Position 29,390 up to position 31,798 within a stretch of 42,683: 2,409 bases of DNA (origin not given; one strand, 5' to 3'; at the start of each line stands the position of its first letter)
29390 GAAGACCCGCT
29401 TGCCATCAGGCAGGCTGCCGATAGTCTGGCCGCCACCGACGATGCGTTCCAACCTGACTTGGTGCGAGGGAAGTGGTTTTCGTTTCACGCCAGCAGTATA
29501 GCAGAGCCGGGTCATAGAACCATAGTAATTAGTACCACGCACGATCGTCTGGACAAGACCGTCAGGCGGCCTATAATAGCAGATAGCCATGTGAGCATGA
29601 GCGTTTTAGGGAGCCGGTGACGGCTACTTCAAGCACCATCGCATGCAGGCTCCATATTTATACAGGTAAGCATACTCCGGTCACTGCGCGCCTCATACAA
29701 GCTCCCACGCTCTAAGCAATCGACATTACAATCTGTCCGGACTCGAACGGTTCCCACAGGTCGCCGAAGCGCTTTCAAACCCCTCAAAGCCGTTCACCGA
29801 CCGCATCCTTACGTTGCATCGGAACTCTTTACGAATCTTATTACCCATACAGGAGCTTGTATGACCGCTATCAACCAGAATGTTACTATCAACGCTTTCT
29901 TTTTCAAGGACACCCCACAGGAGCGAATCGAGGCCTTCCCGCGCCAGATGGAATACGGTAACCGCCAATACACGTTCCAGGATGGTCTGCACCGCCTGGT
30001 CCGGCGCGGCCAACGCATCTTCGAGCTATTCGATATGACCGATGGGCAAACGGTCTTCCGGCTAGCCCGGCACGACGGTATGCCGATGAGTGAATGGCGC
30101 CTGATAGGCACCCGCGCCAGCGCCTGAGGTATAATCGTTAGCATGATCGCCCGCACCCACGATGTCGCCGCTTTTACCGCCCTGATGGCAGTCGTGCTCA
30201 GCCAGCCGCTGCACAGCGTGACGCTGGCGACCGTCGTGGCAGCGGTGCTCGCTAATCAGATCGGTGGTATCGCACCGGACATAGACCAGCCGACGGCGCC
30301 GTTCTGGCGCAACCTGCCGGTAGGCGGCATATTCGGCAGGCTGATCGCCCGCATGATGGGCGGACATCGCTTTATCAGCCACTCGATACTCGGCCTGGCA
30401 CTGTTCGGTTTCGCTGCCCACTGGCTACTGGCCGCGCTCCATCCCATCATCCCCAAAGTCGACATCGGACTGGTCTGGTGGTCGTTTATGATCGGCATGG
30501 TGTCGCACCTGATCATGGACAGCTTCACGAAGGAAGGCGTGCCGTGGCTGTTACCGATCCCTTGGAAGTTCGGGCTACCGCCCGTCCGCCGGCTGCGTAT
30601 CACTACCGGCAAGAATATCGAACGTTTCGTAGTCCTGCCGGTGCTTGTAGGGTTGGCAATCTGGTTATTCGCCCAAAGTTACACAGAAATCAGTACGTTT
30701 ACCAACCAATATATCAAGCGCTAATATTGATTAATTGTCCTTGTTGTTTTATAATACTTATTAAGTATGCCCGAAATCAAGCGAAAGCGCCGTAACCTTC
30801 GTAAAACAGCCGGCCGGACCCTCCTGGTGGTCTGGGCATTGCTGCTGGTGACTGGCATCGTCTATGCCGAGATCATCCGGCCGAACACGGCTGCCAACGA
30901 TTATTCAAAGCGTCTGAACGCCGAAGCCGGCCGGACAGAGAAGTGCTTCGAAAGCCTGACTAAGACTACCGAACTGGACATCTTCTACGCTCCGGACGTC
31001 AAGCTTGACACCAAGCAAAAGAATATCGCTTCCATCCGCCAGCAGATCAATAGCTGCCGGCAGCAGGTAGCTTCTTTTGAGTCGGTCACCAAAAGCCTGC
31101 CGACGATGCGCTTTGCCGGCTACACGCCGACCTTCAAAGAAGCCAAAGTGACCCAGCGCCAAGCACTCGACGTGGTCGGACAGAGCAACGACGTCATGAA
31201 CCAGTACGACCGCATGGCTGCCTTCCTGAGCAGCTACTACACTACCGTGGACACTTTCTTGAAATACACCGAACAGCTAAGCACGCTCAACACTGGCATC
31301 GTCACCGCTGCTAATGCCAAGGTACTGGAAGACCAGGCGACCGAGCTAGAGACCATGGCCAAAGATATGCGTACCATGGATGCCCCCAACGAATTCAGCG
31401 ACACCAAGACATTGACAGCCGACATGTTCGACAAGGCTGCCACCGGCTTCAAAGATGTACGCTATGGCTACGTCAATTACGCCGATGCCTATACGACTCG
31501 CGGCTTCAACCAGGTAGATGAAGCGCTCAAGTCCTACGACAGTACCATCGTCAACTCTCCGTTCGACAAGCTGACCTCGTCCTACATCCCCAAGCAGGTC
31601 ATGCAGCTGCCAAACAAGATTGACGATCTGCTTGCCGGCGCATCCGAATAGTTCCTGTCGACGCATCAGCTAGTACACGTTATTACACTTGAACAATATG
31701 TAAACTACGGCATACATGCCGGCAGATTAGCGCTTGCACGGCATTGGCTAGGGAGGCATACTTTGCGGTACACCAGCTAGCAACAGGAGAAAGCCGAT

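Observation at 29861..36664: Two paralogous 88-codon genes, each directly 5' of a DNA-damage-type gene (YdjM-like hydrolase; Y-family polymerase)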

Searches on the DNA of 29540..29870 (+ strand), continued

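Call 122: search_with_rna_model(model_id=R1, sources=[L102, L103, L104, L105, L106, L107, L108, L109, L110, L111, L112, L113, L114, L115, L116, L117, L118, L119, L120, L121, L122, L123, L124, L125, L126, L127, L128, L129, L130, L131, L132, L133, L134, L135, L136, L137, L138, L139, L140, L141, L142, L143, L144, L145, L146, L147, L148, L149, L150, L151, L152, L153, L154, L155, L156, L157, L158, L159, L160, L161, L162, L163, L164, L165, L166, L167, L168, L169, L170, L171, L172, L173, L174, L175, L176, L177, L178, L179, L180, L181], max_evalue=0.01)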
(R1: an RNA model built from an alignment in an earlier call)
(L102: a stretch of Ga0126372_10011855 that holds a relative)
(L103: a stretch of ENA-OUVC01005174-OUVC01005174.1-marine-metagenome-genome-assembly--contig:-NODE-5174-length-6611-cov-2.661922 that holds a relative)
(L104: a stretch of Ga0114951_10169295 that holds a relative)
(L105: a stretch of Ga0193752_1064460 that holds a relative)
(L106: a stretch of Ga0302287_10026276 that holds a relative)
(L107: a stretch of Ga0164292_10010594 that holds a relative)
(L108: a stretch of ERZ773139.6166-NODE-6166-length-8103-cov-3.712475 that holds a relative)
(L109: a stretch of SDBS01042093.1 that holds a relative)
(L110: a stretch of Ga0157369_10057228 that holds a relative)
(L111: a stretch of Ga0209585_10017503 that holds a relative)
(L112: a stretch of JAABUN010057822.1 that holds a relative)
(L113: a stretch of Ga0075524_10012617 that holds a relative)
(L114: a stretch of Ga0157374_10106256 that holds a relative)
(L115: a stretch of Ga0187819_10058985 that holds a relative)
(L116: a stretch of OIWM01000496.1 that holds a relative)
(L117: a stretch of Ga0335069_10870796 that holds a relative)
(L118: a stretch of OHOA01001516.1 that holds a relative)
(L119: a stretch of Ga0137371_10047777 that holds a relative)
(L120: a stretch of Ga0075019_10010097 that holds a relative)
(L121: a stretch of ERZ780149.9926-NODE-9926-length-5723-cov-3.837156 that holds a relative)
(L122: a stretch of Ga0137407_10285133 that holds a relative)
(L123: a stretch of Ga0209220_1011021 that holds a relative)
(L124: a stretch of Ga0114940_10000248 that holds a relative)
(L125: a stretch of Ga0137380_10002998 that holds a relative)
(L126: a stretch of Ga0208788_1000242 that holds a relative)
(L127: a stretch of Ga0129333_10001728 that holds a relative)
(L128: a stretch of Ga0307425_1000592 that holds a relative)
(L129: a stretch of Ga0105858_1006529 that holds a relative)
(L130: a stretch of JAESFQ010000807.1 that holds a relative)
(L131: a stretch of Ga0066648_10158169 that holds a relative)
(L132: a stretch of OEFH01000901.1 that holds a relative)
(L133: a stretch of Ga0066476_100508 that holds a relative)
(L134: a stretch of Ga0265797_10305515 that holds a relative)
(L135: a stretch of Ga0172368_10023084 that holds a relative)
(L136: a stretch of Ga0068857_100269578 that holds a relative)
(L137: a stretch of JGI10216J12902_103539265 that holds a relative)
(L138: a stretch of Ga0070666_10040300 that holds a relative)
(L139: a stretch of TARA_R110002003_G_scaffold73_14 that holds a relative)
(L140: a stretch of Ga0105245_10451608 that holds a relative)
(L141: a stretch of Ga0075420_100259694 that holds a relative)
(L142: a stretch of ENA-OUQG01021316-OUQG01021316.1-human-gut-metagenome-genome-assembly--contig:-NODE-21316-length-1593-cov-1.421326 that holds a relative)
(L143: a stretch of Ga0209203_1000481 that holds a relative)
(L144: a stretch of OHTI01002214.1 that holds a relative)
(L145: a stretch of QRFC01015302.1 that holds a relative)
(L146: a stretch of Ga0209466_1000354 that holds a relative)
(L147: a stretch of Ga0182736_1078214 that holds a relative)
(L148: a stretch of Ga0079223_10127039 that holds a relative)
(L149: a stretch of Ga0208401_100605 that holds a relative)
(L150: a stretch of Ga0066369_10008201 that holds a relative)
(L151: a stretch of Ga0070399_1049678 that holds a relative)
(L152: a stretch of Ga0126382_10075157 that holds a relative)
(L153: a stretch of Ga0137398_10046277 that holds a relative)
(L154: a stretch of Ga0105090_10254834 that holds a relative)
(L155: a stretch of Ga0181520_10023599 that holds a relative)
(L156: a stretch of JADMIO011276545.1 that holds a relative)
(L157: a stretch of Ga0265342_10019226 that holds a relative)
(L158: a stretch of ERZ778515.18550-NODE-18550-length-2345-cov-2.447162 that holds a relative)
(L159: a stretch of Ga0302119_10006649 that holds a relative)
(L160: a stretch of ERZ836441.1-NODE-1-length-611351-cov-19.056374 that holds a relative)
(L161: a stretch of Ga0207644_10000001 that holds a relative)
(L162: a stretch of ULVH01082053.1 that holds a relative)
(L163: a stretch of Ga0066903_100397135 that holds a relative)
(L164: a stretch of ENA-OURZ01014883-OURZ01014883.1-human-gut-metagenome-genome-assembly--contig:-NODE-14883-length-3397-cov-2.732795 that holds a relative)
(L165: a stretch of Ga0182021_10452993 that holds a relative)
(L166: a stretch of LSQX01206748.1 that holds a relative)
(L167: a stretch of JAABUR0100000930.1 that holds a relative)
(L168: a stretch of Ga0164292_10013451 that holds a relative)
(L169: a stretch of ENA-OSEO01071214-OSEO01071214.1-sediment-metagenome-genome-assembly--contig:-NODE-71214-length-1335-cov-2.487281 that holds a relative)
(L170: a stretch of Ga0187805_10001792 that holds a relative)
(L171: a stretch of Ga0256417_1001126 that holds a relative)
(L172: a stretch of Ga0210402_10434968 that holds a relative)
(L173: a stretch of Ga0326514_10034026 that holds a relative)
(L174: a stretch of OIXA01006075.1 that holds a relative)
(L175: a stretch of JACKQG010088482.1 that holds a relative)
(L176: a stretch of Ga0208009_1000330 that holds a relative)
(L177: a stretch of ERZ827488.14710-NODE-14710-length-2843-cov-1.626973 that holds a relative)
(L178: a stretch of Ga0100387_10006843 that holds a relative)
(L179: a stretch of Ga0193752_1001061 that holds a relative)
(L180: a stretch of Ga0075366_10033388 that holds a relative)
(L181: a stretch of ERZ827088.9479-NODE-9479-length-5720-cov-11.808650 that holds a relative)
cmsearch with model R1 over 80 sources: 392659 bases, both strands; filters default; matches with E-value up to 0.01: 18.
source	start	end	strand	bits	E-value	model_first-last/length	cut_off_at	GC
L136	841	918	+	70.4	8.4e-14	1-91/91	no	0.55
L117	744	834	+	70.2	9.4e-14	1-91/91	no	0.47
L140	166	253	-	70.1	9.8e-14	1-91/91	no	0.56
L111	2211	2296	+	69.1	1.7e-13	1-91/91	no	0.51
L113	1573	1658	+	69.1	1.7e-13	1-91/91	no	0.51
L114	806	897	-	66.8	5.8e-13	1-91/91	no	0.52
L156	6151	6239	-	65.5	1.2e-12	1-91/91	no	0.52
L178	5878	5957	+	63.8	2.9e-12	1-91/91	no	0.55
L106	799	893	-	61.2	1.2e-11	1-91/91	no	0.51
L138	522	604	-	60.7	1.5e-11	1-91/91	no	0.52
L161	1610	1707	+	60.2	2e-11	1-91/91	no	0.53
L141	879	958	-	58.4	5.3e-11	1-91/91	no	0.55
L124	1427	1510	-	57.2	1e-10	1-91/91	no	0.46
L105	336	437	+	54.1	5.3e-10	1-91/91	no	0.52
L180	1630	1723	-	50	4.9e-09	1-91/91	no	0.53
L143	446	546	-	47.6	1.7e-08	1-91/91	no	0.49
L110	2105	2163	-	35.7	1e-05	1-91/91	no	0.56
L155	3292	3340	+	27.3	0.00093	1-91/91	no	0.43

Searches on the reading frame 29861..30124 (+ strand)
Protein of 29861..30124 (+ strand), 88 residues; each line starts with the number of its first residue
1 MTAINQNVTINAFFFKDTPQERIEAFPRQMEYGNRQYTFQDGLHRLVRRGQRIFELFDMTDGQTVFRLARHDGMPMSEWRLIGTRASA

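Call 5: search_protein_families(library=pfam, proteins=[window:29861-30124:+], max_evalue=1)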
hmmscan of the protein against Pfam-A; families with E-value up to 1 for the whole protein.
window:29861-30124:+ (88 aa): 1 family
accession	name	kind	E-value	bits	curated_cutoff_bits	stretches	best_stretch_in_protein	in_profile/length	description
PF07622.18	DUF1583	-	0.0026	17.5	22.9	1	41-83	170-211/256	Protein of unknown function (DUF1583) C domain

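Call 7: search_protein_families(library=ncbifam, proteins=[window:29861-30124:+], max_evalue=1)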
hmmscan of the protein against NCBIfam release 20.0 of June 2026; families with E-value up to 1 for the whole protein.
window:29861-30124:+ (88 aa): 0 families

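Call 8: find_homologous_proteins(query=window:29861-30124:+, max_evalue=0.001)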
Query window:29861-30124:+ (88 aa): 27 proteins with E <= 0.001 among 27 candidates.
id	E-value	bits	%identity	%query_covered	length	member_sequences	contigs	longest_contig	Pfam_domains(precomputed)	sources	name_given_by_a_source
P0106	1.6e-52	192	99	100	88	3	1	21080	-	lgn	-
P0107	1.2e-42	161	84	98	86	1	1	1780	-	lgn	-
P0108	3.0e-41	157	80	98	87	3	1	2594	-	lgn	-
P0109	4.9e-41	156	81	99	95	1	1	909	-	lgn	-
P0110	1.8e-37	144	77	100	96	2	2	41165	-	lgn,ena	-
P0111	7.6e-33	130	69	99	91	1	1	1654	-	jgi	jgi:hypothetical protein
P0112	3.9e-31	124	69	99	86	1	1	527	-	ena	-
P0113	2.1e-30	122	68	99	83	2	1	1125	-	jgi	jgi:hypothetical protein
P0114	1.9e-29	119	69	100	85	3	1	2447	-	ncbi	-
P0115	7.5e-29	117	64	100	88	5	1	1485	-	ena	-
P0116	6.1e-28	114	62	99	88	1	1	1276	-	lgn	-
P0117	7.0e-28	114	62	98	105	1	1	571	-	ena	-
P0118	8.0e-28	114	66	100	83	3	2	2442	-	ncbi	-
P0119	1.4e-27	113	64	99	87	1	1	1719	-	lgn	-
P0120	3.1e-27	112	62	99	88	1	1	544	-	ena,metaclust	metaclust:\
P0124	3.0e-25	106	58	100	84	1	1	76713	-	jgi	jgi:hypothetical protein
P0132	5.8e-17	79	47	99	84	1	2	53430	-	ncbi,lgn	-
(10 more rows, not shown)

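Call 41: find_encoding_contigs(protein=P0124, flank=6000, max_places=2)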
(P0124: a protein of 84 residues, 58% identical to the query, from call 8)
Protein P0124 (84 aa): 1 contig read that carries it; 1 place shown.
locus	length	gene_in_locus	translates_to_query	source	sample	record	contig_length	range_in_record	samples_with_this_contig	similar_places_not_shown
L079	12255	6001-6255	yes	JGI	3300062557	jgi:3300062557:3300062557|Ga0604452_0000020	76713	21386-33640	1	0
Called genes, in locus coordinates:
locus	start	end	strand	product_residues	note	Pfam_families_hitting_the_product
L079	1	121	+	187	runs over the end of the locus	-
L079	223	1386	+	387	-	PF18845:baeRF_family3, PF18848:baeRF_family6, PF18849:baeRF_family7, PF18851:baeRF_family8, PF18855:baeRF_family11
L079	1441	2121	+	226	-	PF14378:PAP2_3 (weak), PF01569:PAP2, PF22778:VCPO_2nd (faint)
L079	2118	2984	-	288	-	PF19458:DUF5995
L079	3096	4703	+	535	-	PF00989:PAS (faint), PF08447:PAS_3, PF08448:PAS_4 (faint), PF13426:PAS_9 (faint), PF08447:PAS_3, PF00512:HisKA, PF02518:HATPase_c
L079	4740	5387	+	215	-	PF00027:cNMP_binding, PF13545:HTH_Crp_2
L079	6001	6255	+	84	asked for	-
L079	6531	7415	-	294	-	-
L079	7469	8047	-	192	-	PF04307:YdjM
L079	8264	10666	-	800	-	PF01522:Polysacc_deac_1, PF13506:Glyco_transf_21, PF13641:Glyco_tranf_2_3, PF00535:Glycos_transf_2, PF10111:Glyco_tranf_2_2 (weak), PF01644:Chitin_synth_1 (faint), PF03142:Chitin_synth_2, PF13632:Glyco_trans_2_3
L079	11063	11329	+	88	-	-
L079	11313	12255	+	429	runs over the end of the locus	PF00817:IMS, PF11799:IMS_C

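Call 42: find_encoding_contigs(protein=P0132, flank=6000, max_places=2)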
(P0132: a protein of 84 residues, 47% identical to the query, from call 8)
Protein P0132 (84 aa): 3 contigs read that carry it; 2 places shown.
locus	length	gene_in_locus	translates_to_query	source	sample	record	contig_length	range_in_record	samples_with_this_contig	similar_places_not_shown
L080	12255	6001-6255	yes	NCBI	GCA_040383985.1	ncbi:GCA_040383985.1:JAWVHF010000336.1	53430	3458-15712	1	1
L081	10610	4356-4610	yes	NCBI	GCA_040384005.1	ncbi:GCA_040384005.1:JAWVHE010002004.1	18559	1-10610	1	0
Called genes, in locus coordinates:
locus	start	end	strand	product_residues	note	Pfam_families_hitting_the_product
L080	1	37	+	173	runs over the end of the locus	PF00080:Sod_Cu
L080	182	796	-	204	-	PF01797:Y1_Tnp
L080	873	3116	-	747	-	-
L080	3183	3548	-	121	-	PF00702:Hydrolase (weak), PF13419:HAD_2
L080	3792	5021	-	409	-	PF10017:Methyltransf_33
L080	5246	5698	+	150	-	-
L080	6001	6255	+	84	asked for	-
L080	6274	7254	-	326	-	PF03576:Peptidase_S58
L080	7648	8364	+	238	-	PF03807:F420_oxidored (faint), PF02153:PDH_N, PF26213:TYRAAT1_C (weak)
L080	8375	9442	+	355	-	PF01817:CM_2, PF00800:PDT, PF01842:ACT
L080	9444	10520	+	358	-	PF00155:Aminotran_1_2, PF00266:Aminotran_5 (faint)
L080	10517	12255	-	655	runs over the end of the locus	PF00122:E1-E2_ATPase, PF00702:Hydrolase, PF08282:Hydrolase_3 (weak)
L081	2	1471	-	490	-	?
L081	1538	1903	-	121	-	PF00702:Hydrolase (weak), PF13419:HAD_2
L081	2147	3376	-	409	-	PF10017:Methyltransf_33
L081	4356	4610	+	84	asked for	-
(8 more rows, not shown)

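Call 43: find_encoding_contigs(protein=P0110, flank=6000, max_places=2)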
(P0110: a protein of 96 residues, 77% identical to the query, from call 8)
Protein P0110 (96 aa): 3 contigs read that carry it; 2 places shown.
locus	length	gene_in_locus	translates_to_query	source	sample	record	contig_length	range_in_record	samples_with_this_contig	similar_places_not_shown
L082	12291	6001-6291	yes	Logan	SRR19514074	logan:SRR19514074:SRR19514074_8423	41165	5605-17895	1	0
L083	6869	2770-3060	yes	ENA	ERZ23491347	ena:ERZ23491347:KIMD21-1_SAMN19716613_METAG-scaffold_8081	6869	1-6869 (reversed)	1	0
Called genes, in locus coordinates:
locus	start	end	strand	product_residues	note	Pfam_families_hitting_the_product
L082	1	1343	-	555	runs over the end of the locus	PF00005:ABC_tran, PF00931:NB-ARC (faint), PF02463:SMC_N (weak), PF13476:AAA_23 (faint), PF13555:AAA_29 (faint), PF00350:Dynamin_N (faint), PF12848:ABC_tran_Xtn (weak), PF00005:ABC_tran, +2 more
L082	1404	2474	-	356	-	PF19458:DUF5995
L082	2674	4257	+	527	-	PF00989:PAS (faint), PF08447:PAS_3, PF08448:PAS_4 (faint), PF13426:PAS_9 (weak), PF08447:PAS_3, PF00512:HisKA, PF02518:HATPase_c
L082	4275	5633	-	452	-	PF01938:TRAM (weak), PF05958:tRNA_U5-meth_tr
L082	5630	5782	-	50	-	-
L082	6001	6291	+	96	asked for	-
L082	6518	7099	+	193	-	PF04307:YdjM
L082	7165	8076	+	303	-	-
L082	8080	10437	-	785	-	PF01522:Polysacc_deac_1, PF13506:Glyco_transf_21, PF00535:Glycos_transf_2, PF01644:Chitin_synth_1 (faint), PF13641:Glyco_tranf_2_3, PF03142:Chitin_synth_2 (weak), PF13632:Glyco_trans_2_3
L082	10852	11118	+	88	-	-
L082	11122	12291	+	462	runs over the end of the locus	PF00817:IMS, PF11799:IMS_C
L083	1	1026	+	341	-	?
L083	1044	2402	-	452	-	PF01938:TRAM (weak), PF05958:tRNA_U5-meth_tr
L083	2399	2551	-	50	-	-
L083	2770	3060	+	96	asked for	-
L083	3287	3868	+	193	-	PF04307:YdjM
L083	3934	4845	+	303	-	-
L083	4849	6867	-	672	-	?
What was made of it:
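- The same ORF-A/YdjM order is seen in close relatives L082 and L083 (call 43). In L082 the gap between ORF-A and YdjM is 226 nt (call 43).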

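Call 116: predict_structure(alignment_id=A10)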
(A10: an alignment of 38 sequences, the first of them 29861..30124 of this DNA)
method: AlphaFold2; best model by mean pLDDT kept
length: 88 residues; sequences in the alignment: 38
mean_pLDDT: 86.3   pTM: 0.75
mean pLDDT of the five models: 86.3, 85.4, 85.1, 84.5, 83.0
residues with pLDDT >= 90: 43; 70-90: 35; 50-70: 10; < 50: 0
segments of 3 or more residues with pLDDT < 50: none
pLDDT, mean of each block of 10 residues (from residue 1): 90 80 81 93 87 89 93 76 90
secondary structure, 60 per line:
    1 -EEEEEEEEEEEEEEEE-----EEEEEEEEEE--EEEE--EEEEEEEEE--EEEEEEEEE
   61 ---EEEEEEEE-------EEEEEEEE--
elements in order: E2-17 E23-32 E35-38 E41-49 E52-60 E64-71 E79-86

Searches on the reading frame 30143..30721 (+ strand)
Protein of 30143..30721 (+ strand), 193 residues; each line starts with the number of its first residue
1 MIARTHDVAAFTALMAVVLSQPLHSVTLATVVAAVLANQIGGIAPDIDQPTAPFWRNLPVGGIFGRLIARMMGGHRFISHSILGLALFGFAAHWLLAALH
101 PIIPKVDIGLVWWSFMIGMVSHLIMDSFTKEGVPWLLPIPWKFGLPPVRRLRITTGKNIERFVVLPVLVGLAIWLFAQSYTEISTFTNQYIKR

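Call 5: search_protein_families(library=pfam, proteins=[window:30143-30721:+], max_evalue=1)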
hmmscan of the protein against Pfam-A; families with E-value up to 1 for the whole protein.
window:30143-30721:+ (193 aa): 4 families
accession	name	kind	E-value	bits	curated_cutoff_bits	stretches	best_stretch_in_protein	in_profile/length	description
PF04307.19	YdjM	-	4.4e-24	85.4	29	1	1-173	1-165/176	YdjM inner membrane protein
PF10801.13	DUF2537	-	0.035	14.7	23.2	1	8-69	13-74/80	Protein of unknown function (DUF2537)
PF00882.24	Zn_dep_PLPC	-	0.041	14.3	26.8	1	40-129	31-96/167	Zinc dependent phospholipase C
PF13803.12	DUF4184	-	0.049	13.8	25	1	102-132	98-128/229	Domain of unknown function (DUF4184)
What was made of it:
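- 30143..30724 (+): YdjM/PF04307 membrane hydrolase: a neighbour only, linkage to ORF-A not conserved. Call 5 (E=4e-24).
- Checked: ORF-A's stop is 15 nt before the ATG at 30143 of a YdjM/PF04307 protein (call 5).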

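Call 7: search_protein_families(library=ncbifam, proteins=[window:30143-30721:+], max_evalue=1)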
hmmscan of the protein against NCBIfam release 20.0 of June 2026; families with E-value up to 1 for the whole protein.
window:30143-30721:+ (193 aa): 1 family
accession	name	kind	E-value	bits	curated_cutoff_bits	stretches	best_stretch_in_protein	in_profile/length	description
NF008651.0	PRK11648.1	equivalog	1.9e-14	53.9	216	1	36-181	36-168/196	metal-dependent hydrolase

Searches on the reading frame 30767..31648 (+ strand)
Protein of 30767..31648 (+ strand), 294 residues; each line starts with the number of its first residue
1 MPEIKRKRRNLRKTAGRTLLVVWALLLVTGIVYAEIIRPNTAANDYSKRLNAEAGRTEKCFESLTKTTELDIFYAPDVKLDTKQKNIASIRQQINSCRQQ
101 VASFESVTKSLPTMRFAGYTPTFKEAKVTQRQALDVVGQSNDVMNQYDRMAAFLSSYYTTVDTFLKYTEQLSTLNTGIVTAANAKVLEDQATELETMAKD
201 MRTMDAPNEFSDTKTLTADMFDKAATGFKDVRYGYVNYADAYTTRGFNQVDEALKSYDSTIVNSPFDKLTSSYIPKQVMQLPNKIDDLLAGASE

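Call 5: search_protein_families(library=pfam, proteins=[window:30767-31648:+], max_evalue=1)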
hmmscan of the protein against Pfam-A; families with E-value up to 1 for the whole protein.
window:30767-31648:+ (294 aa): 9 families
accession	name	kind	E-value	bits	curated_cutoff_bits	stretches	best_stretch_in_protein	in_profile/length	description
PF22872.1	DUF7018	-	0.00035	21.2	27.8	0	183-218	39-73/116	Domain of unknown function (DUF7018)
PF11371.13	DUF3172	-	0.011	15.8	25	1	122-192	27-98/139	Protein of unknown function (DUF3172)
PF10046.14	BLOC1_2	-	0.019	15.8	33.4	1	79-111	52-84/96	Biogenesis of lysosome-related organelles complex-1 subunit 2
PF16566.10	CREPT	-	0.026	15.1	29.3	1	41-115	58-127/147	Cell-cycle alteration and expression-elevated protein in tumour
PF07544.18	Med9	-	0.042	14.3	26.9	1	85-111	26-52/80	RNA polymerase II transcription mediator complex subunit 9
PF04612.17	T2SSM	-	0.047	14.3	27.8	0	17-51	16-50/160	Type II secretion system (T2SS), protein M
PF21342.2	SoxA-TsdA_cyt-c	-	0.093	13.2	27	1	54-108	14-66/88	SoxA/TsdA, cytochrome c domain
PF18504.6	Csm1_N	-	0.11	13.3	26.3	1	79-108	35-64/70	Csm1 N-terminal domain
PF25389.2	DH_ALS2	-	0.12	13.1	31.2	0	237-265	85-113/178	ALS2, DBL homology domain (DH-domain)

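Call 7: search_protein_families(library=ncbifam, proteins=[window:30767-31648:+], max_evalue=1)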
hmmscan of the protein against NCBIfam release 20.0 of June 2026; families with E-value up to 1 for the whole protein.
window:30767-31648:+ (294 aa): 3 families
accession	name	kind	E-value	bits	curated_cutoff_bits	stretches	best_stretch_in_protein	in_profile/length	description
TIGR03868.1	F420-O_ABCperi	hypoth_equivalog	0.075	12.2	392.4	1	89-203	56-167/287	putative F420-0 ABC transporter substrate-binding protein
TIGR00833.1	actII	subfamily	0.12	10.6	874.7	1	83-267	531-722/910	MMPL family RND transporter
NF052682.1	morpho_FcmC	equivalog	0.15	12.4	90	1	57-113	31-88/159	filament morphology membrane protein FcmC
